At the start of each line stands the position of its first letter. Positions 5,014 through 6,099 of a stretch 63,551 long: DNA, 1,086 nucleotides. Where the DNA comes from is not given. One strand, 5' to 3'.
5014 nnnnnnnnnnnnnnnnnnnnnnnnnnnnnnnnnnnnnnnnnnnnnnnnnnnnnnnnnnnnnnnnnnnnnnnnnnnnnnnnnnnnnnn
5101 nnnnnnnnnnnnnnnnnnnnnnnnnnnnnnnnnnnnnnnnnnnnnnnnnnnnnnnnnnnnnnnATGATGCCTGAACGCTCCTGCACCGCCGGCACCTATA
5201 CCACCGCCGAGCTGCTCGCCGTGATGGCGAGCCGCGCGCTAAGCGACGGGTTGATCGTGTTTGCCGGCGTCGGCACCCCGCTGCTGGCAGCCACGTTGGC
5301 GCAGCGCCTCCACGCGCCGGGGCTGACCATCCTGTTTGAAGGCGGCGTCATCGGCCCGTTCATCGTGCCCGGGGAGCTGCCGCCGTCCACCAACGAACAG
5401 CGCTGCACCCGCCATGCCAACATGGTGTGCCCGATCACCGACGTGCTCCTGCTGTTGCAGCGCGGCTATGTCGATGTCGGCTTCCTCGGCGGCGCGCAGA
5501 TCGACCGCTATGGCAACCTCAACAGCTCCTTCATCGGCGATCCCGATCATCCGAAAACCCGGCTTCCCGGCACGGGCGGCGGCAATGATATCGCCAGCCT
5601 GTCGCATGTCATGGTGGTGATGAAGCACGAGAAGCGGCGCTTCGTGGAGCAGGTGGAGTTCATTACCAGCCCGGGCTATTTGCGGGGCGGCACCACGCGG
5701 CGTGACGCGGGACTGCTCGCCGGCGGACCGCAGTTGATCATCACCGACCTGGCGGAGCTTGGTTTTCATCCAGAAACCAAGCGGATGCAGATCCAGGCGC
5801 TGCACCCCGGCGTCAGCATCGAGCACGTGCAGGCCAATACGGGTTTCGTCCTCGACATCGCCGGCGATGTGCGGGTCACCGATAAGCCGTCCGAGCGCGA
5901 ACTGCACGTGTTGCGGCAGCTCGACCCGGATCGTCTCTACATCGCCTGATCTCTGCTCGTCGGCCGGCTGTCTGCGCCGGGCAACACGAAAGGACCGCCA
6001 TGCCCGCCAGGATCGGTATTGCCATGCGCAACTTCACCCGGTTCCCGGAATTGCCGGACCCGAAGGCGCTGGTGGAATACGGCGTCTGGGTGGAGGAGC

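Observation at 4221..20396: ~16 kb accessory island mixing C-N-cleaving oxygenases, deacylase/lyase steps and CoA chemistry: candidate undescribed catabolic pathway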

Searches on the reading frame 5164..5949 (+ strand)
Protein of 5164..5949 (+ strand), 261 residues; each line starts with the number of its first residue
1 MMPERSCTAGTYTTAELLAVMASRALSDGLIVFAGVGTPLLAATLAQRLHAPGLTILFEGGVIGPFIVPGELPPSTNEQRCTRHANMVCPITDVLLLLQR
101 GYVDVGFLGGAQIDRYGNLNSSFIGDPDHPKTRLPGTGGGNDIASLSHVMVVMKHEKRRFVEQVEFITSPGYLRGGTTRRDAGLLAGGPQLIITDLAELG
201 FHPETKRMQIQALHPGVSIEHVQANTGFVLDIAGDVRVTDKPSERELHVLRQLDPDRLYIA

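Call 4: search_protein_families(library=pfam, proteins=[window:5164-5949:+])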
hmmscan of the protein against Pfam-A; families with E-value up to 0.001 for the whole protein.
window:5164-5949:+ (261 aa): 1 family
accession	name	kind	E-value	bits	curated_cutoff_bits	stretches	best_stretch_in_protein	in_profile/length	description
PF01144.29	CoA_trans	-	1.4e-26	93.7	23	1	18-225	4-217/217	Coenzyme A transferase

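Call 6: search_protein_families(library=ncbifam, proteins=[window:5164-5949:+], max_evalue=0.00001)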
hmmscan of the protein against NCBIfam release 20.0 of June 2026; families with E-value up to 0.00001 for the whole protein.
window:5164-5949:+ (261 aa): 1 family
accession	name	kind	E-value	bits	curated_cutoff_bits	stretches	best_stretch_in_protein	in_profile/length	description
TIGR02428.1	pcaJ_scoB_fam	subfamily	3.9e-10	39.5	243.55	1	16-158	4-146/207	3-oxoacid CoA-transferase subunit B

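Call 51: search_solved_structures(query=window:5164-5949:+, max_evalue=0.001, show_alignments=3)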
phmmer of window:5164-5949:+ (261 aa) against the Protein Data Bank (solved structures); distinct sequences matched with E-value up to 0.001: 22.
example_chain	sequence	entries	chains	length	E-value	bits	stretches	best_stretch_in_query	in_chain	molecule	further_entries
1poi_B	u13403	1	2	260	9.1e-51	176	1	11-260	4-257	GLUTACONATE COENZYME A-TRANSFERASE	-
5n01_D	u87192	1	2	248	1.7e-22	83.3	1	12-256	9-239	Glutaconate CoA-transferase family, subunit B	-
5n02_D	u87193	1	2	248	1.7e-22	83.3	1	12-256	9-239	Glutaconate CoA-transferase family, subunit B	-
5n00_B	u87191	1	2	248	2.4e-22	82.9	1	12-256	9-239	Glutaconate CoA-transferase family, subunit B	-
5n03_D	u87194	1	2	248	3.2e-22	82.4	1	12-256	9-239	Glutaconate CoA-transferase family, subunit B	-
5mzw_D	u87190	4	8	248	5.9e-22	81.6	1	12-256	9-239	Glutaconate CoA-transferase family, subunit B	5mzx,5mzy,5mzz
6co6_B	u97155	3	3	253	2.9e-11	46.5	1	105-256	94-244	Probable CoA-transferase beta subunit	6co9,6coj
6con_B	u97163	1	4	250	2.7e-10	43.4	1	107-257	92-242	CoA-transferase subunit beta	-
3rrl_B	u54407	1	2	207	1.4e-06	31.1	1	18-226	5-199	Succinyl-CoA:3-ketoacid-coenzyme A transferase subunit B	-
9ctd_C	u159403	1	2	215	4.9e-06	29.4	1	16-162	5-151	3-oxoacid CoA-transferase, B subunit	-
5dbn_B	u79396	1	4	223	2.1e-05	27.3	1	19-155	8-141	Acetate CoA-transferase subunit beta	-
9csc_B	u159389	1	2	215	2.5e-05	27.1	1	16-162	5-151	3-oxoacid CoA-transferase, B subunit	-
8k9h_A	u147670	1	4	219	3.5e-05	26.6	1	15-163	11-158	Butyrate-acetoacetate CoA-transferase subunit B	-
3cdk_B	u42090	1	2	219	3.9e-05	26.4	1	21-226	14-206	Succinyl-CoA:3-ketoacid-coenzyme A transferase subunit B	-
9cq2_B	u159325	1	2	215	5.1e-05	26.1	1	16-162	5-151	3-oxoacid CoA-transferase, B subunit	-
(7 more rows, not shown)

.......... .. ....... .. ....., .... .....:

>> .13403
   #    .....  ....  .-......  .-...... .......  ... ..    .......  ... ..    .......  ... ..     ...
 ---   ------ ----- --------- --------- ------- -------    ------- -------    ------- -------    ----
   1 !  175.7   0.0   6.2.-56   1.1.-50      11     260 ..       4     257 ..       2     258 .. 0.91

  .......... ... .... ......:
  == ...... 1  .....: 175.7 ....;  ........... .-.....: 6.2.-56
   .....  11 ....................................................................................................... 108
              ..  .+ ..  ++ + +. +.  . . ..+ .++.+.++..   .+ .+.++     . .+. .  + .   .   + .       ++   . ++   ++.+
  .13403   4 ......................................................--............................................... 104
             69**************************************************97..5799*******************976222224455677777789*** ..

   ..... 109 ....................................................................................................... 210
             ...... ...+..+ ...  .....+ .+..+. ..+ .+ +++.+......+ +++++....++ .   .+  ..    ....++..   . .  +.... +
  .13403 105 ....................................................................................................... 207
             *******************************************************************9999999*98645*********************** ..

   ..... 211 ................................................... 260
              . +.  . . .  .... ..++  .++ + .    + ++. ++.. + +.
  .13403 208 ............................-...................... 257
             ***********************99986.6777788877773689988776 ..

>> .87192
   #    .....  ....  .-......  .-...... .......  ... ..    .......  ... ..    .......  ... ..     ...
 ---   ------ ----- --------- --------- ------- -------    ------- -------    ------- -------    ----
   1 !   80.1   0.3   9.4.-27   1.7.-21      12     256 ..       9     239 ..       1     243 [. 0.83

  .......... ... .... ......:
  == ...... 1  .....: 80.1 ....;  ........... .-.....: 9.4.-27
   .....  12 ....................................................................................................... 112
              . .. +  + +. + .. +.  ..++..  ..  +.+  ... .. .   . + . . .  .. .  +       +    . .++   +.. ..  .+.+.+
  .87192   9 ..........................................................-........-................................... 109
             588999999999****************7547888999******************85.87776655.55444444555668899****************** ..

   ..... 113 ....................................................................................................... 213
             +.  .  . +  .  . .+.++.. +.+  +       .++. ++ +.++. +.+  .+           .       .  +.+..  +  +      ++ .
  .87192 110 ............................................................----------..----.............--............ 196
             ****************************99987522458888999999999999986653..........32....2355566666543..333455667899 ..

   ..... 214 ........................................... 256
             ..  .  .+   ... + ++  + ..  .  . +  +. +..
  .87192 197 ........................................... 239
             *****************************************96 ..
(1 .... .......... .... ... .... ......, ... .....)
